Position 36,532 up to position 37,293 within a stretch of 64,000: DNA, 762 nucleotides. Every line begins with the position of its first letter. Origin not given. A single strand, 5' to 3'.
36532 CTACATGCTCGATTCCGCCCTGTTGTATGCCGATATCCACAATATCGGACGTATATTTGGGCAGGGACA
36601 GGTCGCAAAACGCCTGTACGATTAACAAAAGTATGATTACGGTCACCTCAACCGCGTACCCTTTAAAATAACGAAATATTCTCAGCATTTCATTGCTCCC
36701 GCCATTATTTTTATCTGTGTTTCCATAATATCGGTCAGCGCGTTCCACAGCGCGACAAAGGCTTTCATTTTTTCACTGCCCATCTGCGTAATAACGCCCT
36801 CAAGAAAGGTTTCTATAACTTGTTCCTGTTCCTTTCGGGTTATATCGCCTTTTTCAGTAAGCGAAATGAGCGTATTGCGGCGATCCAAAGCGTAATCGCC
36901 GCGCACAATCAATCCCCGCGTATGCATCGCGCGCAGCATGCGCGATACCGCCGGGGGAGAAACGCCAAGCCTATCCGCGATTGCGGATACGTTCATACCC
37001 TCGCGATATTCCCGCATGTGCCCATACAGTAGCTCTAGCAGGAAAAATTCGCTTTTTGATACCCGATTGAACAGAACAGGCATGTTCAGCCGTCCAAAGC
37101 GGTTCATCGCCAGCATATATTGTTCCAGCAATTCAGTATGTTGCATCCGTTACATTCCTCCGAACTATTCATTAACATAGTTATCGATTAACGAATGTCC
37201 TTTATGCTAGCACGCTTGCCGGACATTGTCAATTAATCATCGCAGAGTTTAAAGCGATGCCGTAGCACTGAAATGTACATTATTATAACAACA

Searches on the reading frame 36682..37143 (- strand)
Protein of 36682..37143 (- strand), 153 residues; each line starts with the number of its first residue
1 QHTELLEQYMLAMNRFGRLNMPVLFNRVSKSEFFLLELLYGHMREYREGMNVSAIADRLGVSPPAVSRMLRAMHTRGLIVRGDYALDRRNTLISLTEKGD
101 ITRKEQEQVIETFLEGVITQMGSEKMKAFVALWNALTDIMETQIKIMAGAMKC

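Call 12: search_protein_families(library=pfam, proteins=[window:36682-37143:-], max_evalue=0.001)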
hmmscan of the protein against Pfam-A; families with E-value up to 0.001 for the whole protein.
window:36682-37143:- (153 aa): 15 families
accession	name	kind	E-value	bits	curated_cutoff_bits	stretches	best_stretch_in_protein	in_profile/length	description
PF01047.28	MarR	-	4.1e-09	36.6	24.6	1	31-90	4-58/59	MarR family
PF12802.13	MarR_2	-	7.9e-09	36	27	1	47-89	17-60/61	MarR family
PF13463.12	HTH_27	-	4.3e-08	33.7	22.2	1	29-99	2-68/68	Winged helix DNA-binding domain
PF09339.16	HTH_IclR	-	4.7e-08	33.1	22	1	43-81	12-50/52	IclR helix-turn-helix domain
PF13545.12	HTH_Crp_2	-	6e-07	29.8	27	1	34-87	6-62/70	Crp-like helix-turn-helix domain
PF13384.12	HTH_23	-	3.1e-06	27.3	24.6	1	44-77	12-45/50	Homeodomain-like domain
PF13412.12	HTH_24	-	8.2e-06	25.7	21.9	1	49-79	17-47/48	Winged helix-turn-helix DNA-binding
PF01325.25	Fe_dep_repress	-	8.7e-06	26.3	26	1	48-80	21-53/60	Iron dependent repressor, N-terminal DNA binding domain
PF01022.26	HTH_5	-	9.8e-05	22.6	22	1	48-79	15-45/47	Bacterial regulatory protein, arsR family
PF13542.12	HTH_Tnp_ISL3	-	0.00035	20.4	27.4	0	49-71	27-48/51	Helix-turn-helix domain of transposase family ISL3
PF01978.25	TrmB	-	0.00036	20.8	25.6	0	47-81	20-54/68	Sugar-specific transcriptional regulator TrmB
PF02082.26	Rrf2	-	0.0004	21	30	1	35-97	9-76/132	Iron-dependent Transcriptional regulator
PF00126.33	HTH_1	-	0.00048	20.5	26.6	0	51-75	15-39/60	Bacterial regulatory helix-turn-helix protein, lysR family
PF12840.13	HTH_20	-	0.0006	20.2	27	1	45-79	14-48/51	Helix-turn-helix domain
PF13551.12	HTH_29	-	0.00061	20.3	28.1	1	46-78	8-41/64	Winged helix-turn helix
